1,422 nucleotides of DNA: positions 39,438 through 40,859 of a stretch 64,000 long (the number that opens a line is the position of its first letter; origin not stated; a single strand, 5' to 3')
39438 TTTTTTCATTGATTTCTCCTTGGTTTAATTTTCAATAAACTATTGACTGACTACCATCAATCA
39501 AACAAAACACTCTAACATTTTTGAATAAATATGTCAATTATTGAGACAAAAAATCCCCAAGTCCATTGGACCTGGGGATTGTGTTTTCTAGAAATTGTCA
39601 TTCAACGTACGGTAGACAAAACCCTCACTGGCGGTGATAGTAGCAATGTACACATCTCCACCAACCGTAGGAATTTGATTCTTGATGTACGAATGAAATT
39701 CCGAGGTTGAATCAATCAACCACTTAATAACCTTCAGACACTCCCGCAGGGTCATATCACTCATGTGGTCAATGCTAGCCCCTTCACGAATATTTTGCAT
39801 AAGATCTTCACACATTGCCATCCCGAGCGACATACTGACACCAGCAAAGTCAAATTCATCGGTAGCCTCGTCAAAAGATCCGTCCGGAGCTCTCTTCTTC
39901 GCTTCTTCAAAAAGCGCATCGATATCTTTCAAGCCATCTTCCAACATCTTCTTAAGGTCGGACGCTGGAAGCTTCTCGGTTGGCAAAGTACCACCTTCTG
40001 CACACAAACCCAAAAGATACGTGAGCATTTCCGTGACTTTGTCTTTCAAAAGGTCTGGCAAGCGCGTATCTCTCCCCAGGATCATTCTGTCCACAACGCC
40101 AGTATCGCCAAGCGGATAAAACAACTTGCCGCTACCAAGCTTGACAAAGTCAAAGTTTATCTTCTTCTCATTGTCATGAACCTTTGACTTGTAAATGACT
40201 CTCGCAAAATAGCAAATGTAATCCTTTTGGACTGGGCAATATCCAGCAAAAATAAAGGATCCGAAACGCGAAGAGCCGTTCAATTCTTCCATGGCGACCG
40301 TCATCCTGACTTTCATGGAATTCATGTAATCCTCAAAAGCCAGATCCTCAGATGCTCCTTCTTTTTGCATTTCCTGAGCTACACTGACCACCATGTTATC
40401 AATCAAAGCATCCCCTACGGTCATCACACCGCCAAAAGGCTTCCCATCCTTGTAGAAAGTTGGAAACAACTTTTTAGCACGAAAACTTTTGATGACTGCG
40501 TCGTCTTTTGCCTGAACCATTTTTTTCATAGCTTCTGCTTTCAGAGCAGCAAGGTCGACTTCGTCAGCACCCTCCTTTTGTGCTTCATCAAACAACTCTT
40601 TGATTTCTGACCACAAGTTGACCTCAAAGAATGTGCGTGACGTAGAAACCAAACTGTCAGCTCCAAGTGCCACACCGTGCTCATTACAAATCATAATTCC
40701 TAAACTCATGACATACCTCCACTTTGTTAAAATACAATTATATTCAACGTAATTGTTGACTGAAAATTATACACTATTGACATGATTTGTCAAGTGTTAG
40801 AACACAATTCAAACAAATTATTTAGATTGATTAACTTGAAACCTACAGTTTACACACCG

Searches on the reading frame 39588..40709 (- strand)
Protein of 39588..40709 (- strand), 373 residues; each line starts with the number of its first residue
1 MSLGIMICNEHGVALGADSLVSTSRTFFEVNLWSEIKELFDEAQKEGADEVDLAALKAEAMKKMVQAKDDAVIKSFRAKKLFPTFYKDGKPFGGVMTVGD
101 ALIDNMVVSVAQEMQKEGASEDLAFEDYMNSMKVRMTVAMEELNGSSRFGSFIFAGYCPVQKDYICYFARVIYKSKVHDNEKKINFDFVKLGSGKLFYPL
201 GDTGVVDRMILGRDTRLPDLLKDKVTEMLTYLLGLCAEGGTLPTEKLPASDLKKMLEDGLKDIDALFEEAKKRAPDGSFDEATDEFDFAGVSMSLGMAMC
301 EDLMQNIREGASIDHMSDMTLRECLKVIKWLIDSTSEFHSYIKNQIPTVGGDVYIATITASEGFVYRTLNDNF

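Call 3: search_protein_families(library=ncbifam, proteins=[window:39588-40709:-], max_evalue=0.01)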
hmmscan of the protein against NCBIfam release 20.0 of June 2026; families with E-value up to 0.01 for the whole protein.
window:39588-40709:- (373 aa): 0 families

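Call 4: search_protein_families(library=pfam, proteins=[window:39588-40709:-], max_evalue=0.01)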
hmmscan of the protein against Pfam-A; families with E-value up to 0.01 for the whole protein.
window:39588-40709:- (373 aa): 0 families

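Call 57: search_protein_families(library=pfam, proteins=[window:39588-40709:-], max_evalue=10)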
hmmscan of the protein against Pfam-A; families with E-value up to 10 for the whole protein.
window:39588-40709:- (373 aa): 2 families
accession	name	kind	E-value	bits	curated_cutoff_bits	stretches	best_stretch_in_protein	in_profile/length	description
PF22616.2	HMD_N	-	0.041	13.7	27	1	298-364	157-223/239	HMD N-terminal domain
PF11101.13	DUF2884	-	0.32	11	30.6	1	38-142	86-189/228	Protein of unknown function (DUF2884)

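Call 58: search_solved_structures(query=window:39588-40709:-, max_evalue=10)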
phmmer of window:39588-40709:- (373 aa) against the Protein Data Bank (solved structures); distinct sequences matched with E-value up to 10: 5.
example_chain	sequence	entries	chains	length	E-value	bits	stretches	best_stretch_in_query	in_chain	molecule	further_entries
5cwg_A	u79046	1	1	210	0.13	14.6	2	35-76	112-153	Designed helical repeat protein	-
5cwc_A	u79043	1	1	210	0.32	13.3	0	35-76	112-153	Designed helical repeat protein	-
6epg_B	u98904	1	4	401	0.64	12.3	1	250-362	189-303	Zeta_1 toxin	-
6eph_B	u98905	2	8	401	0.7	12.2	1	250-362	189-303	Zeta_1 toxin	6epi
8e12_A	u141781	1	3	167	1.1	11.5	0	250-276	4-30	BGL14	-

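Call 59: find_homologous_proteins(query=window:39588-40709:-, max_evalue=0.001)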
Query window:39588-40709:- (373 aa): 9 proteins with E <= 0.001 among 3013 candidates.
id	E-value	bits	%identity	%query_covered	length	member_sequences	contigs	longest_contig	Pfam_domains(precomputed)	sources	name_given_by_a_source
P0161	9.9e-246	832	100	100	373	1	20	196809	-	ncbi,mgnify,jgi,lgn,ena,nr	ncbi:hypothetical protein HN858_03985 [Candidatus Falkowbacteria bacterium]|mgnify:CR=1 FL=1|jgi:hyp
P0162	3.1e-179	614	72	100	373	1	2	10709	-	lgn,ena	-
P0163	1.3e-66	243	36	100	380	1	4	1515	-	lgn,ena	-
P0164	5.3e-63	231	36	100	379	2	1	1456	-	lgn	-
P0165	6.6e-45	172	33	99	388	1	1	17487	-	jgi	-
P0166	4.4e-43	166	31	85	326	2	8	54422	-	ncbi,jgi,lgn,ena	-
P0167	5.3e-39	152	28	100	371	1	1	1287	-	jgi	jgi:hypothetical protein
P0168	8.6e-38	148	29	100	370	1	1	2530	-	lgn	-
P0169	1.6e-36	144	28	100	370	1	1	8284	-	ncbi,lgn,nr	ncbi:MAG: hypothetical protein HZC05_00515 [Candidatus Magasanikbacteria bacterium]|nr:hypothetical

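Call 65: predict_structure(alignment_id=A3)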
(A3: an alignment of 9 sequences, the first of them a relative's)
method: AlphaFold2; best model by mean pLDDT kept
length: 373 residues; sequences in the alignment: 9
mean_pLDDT: 73.3   pTM: 0.59
mean pLDDT of the five models: 73.3, 70.1, 68.7, 66.5, 64.0
residues with pLDDT >= 90: 28; 70-90: 212; 50-70: 108; < 50: 25
segments of 3 or more residues with pLDDT < 50: 21-30, 71-75, 309-311
pLDDT, mean of each block of 10 residues (from residue 1): 83 84 39 63 72 71 61 54 86 86 82 83 80 87 76 86 85 66 71 72 68 52 69 63 70 69 75 81 83 78 57 71 89 76 55 84 87 67
secondary structure, 60 per line:
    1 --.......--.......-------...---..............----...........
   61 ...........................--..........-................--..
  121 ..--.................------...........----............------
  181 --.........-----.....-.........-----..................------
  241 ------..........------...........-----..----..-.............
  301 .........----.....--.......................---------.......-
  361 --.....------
elements in order: E3-9 E12-18 H32-45 H50-80 E81-87 E90-99 H101-116 H119-122 H125-141 E148-158 E163-174 E183-191 E197-201 H203-211 H217-234 H249-256 H263-273 H288-309 H314-318 H321-343 E353-359 E363-367

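Call 80: search_protein_families(library=padloc, proteins=[window:39588-40709:-], max_evalue=0.001)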
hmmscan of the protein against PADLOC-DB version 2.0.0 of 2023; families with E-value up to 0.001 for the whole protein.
window:39588-40709:- (373 aa): 0 families
